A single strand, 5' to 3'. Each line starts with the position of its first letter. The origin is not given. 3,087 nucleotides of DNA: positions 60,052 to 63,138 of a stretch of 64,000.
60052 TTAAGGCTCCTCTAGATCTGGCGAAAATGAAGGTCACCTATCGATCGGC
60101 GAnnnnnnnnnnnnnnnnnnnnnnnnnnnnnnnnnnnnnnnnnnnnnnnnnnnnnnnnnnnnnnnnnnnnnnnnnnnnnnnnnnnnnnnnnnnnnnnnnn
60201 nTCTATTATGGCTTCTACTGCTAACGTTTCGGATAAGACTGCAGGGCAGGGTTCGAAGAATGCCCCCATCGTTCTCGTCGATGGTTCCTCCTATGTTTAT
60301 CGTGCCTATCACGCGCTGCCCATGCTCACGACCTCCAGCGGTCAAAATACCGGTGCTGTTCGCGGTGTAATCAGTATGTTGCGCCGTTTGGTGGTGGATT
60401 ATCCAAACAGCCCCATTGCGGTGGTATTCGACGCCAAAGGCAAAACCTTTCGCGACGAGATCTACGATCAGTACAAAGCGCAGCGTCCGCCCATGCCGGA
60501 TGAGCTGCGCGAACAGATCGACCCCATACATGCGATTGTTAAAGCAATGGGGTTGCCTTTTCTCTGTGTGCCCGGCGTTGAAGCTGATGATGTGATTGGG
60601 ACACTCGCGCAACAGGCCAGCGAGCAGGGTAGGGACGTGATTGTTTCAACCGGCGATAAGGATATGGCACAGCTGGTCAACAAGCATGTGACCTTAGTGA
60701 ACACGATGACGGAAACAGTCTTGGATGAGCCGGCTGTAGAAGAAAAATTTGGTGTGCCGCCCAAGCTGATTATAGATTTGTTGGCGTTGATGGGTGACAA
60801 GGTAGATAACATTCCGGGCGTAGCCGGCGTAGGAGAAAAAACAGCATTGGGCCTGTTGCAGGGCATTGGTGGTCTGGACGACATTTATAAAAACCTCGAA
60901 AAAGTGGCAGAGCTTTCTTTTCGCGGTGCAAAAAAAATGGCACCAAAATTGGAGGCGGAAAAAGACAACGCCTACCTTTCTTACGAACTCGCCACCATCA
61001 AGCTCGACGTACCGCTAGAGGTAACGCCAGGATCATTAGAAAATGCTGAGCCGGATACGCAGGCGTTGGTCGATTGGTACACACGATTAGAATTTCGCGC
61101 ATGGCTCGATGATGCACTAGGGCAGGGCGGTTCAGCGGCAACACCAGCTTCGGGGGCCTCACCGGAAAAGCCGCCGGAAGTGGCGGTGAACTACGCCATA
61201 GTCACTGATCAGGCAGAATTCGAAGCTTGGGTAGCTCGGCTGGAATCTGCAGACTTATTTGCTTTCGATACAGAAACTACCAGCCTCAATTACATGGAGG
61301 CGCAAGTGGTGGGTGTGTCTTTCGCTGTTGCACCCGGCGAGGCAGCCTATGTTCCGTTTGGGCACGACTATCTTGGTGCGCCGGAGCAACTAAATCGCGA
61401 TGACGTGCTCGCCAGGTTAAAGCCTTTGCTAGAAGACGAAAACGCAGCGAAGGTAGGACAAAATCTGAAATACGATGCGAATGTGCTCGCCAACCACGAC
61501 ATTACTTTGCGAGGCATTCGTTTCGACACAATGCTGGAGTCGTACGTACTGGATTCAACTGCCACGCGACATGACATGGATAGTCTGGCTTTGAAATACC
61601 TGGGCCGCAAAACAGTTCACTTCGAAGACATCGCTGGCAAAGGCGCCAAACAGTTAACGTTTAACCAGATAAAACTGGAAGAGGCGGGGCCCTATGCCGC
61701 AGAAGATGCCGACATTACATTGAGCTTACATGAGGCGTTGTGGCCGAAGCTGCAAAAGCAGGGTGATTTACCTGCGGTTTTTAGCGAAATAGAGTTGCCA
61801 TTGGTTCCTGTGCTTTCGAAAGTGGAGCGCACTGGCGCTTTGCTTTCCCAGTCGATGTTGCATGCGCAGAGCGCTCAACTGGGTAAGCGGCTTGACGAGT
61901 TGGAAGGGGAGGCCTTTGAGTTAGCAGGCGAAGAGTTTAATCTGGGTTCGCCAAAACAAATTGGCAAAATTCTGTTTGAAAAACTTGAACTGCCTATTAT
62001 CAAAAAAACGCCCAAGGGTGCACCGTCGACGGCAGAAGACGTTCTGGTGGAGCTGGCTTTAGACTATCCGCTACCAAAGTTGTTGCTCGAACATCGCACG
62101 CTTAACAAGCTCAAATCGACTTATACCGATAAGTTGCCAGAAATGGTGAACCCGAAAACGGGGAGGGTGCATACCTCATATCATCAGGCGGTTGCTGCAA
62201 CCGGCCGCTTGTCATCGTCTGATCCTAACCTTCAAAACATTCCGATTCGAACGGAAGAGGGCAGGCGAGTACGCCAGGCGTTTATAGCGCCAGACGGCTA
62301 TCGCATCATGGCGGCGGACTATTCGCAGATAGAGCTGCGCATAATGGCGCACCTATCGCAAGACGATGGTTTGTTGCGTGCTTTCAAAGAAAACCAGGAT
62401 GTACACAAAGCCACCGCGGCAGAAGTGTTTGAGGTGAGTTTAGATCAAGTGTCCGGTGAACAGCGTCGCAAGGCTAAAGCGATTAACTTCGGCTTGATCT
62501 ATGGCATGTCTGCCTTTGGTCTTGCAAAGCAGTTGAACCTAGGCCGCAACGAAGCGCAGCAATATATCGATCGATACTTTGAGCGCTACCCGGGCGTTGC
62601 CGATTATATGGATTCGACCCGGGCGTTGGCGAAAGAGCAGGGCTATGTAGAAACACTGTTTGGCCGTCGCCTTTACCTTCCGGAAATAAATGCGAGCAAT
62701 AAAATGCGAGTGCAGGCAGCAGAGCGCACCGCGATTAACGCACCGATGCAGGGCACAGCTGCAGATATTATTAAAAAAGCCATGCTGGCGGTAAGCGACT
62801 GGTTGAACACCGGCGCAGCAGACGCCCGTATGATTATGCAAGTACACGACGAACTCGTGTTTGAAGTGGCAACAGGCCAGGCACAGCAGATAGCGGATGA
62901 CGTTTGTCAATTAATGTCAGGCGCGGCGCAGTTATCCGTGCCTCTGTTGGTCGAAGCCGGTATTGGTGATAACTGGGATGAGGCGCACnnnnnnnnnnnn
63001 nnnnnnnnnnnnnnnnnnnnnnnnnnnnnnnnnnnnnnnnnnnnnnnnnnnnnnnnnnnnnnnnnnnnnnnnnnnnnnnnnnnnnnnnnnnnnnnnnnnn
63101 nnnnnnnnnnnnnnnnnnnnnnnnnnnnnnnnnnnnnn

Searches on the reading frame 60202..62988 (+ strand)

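Call 75: search_protein_families(library=ncbifam, proteins=[window:60202-62988:+])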
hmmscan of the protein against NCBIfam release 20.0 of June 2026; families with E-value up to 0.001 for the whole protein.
window:60202-62988:+ (929 aa): 14 families
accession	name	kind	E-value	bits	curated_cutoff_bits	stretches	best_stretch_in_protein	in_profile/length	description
NF004397.1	PRK05755.1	equivalog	0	1211.2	720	1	23-929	3-889/889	DNA polymerase I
TIGR00593.1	pola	equivalog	2e-283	943.1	600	1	23-929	1-890/890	DNA polymerase I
NF011539.0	PRK14975.1-3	equivalog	1.4e-103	347.4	640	1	324-927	40-627/628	bifunctional 3'-5' exonuclease/DNA polymerase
NF011545.0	PRK14976.1-2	equivalog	8.9e-88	294.3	434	1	18-278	4-265/287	5'-3' exonuclease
NF011540.0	PRK14975.1-4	equivalog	6.1e-76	256.1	601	1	331-927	3-575/576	bifunctional 3'-5' exonuclease/DNA polymerase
NF038380.1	phage_DpoZ_1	exception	1.3e-70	238.5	500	1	351-928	3-605/607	aminoadenine-incorporating DNA polymerase DpoZ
NF011541.0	PRK14975.2-1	equivalog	9.9e-68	229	871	1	349-927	18-635/645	bifunctional 3'-5' exonuclease/DNA polymerase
NF011547.0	PRK14976.1-4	equivalog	8.3e-61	205.8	305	1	23-300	4-283/291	5'-3' exonuclease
NF007017.0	PRK09482.1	equivalog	7.4e-47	160.1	261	1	23-274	5-247/257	flap endonuclease Xni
NF011542.0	PRK14975.2-2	equivalog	9.9e-39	133.1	1061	1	648-927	496-789/802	bifunctional 3'-5' exonuclease/DNA polymerase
NF011546.0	PRK14976.1-3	equivalog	6.1e-37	127.5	347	1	20-273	2-258/297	5'-3' exonuclease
NF011543.0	PRK14975.2-3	equivalog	1.1e-35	123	1139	1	647-926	534-836/853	bifunctional 3'-5' exonuclease/DNA polymerase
NF011538.0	PRK14975.1-1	equivalog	7.3e-20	70.9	389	1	620-911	252-534/557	bifunctional 3'-5' exonuclease/DNA polymerase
NF038381.1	phage_DpoZ_2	exception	3.1e-17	62.2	350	1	536-798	320-608/754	aminoadenine-incorporating DNA polymerase DpoZ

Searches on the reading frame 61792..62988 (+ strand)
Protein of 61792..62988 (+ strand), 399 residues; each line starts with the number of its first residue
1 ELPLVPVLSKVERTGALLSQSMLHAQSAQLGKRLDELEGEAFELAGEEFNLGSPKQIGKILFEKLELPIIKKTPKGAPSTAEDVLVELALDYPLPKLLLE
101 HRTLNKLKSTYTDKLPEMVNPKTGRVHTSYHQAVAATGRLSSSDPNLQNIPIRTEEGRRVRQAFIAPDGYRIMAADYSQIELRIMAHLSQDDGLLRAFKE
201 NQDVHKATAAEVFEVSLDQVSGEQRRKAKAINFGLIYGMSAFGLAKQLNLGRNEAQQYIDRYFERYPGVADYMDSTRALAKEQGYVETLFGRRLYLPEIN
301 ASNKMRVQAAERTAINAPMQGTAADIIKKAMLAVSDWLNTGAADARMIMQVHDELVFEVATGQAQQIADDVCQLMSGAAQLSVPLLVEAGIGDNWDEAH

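Call 8: find_related_loci(query=window:61792-62988:+, collection=genome_contigs, flank=3000)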
Query window:61792-62988:+ (399 aa) in genome_contigs; peptide patterns used: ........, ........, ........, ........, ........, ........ (x = any residue, [..] = any of these).
600 stretches matched a pattern (row limit reached: there are more); 597 encode a relative of the query (tblastn E <= 1e-3); the best 80 are kept; 80 distinct loci.
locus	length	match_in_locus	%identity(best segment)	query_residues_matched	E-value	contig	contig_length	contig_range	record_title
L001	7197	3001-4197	83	1-399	0e+0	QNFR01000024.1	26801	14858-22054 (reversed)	MAG: Gammaproteobacteria bacterium isolate B37_G6 B37_Guay6_scaffold_00526, whole genome shotgun sequence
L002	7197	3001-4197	81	1-399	0e+0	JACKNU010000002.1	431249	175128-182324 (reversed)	MAG: Pseudomonadales bacterium isolate HK-STAS-PROT-152 HK-STAS-PROT-152_2, whole genome shotgun sequence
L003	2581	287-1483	78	1-399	0e+0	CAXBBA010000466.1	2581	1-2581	MAG TPA_asm: uncultured Halieaceae bacterium isolate ERR594407_metabat2_16 genome assembly, contig: ERZ2772569.11580, wh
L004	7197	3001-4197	77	1-399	0e+0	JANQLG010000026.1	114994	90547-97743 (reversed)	MAG: Spongiibacteraceae bacterium isolate PL25a_bin.51 k99_1709054, whole genome shotgun sequence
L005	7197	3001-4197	76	1-399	0e+0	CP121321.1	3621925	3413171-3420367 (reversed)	MAG: Cellvibrionales bacterium isolate NCC532_bact_1677 chromosome, complete genome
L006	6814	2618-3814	75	1-399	0e+0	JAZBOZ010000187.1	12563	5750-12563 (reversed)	MAG: Halieaceae bacterium isolate bin.517 k117_4911071, whole genome shotgun sequence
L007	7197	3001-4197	75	1-399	0e+0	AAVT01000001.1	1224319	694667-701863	Marine gamma proteobacterium HTCC2143 1100111000176, whole genome shotgun sequence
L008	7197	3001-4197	74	1-399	0e+0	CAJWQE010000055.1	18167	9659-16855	MAG TPA_asm: uncultured Halieaceae bacterium isolate ERR599075_bin.21_MetaBAT_v2.12.1_MAG genome assembly, contig: NODE_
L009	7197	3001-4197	72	1-399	0e+0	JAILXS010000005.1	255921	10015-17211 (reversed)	MAG: Neptuniibacter sp. isolate PBSAgamm2 PBSAgamm2_contig_5, whole genome shotgun sequence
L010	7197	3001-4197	74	1-399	0e+0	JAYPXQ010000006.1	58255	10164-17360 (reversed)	MAG: Halieaceae bacterium isolate 139587_S188_metabat_bins_sens.tsv.117 NODE_395_length_58255_cov_7.523677, whole genome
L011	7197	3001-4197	74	1-399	0e+0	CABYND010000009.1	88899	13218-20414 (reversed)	MAG: Halieaceae bacterium isolate AG-894-J17 genome assembly, contig: AG-894-J17_NODE_9, whole genome shotgun sequence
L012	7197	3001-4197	73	1-399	0e+0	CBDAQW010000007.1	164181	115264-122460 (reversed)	MAG: Endozoicomonas sp. isolate a6423ec3-3432-476e-b384-bdfd598df085 genome assembly, contig: contig_7, whole genome sho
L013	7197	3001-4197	72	1-399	0e+0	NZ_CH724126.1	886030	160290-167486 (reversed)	Neptuniibacter caesariensis strain MED92 scf_1099521380393, whole genome shotgun sequence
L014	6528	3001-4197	72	1-399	0e+0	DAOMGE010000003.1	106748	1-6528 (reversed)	MAG TPA_asm: Pseudomonadales bacterium isolate AMR_MDS_4984 NODE_32_length_106748_cov_8.753536, whole genome shotgun seq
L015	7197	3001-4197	72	1-399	0e+0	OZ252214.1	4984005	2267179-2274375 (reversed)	MAG: Cellvibrionaceae bacterium isolate 55a8bffa-a2ad-4596-9e63-39a54d4c2177 genome assembly, chromosome: 1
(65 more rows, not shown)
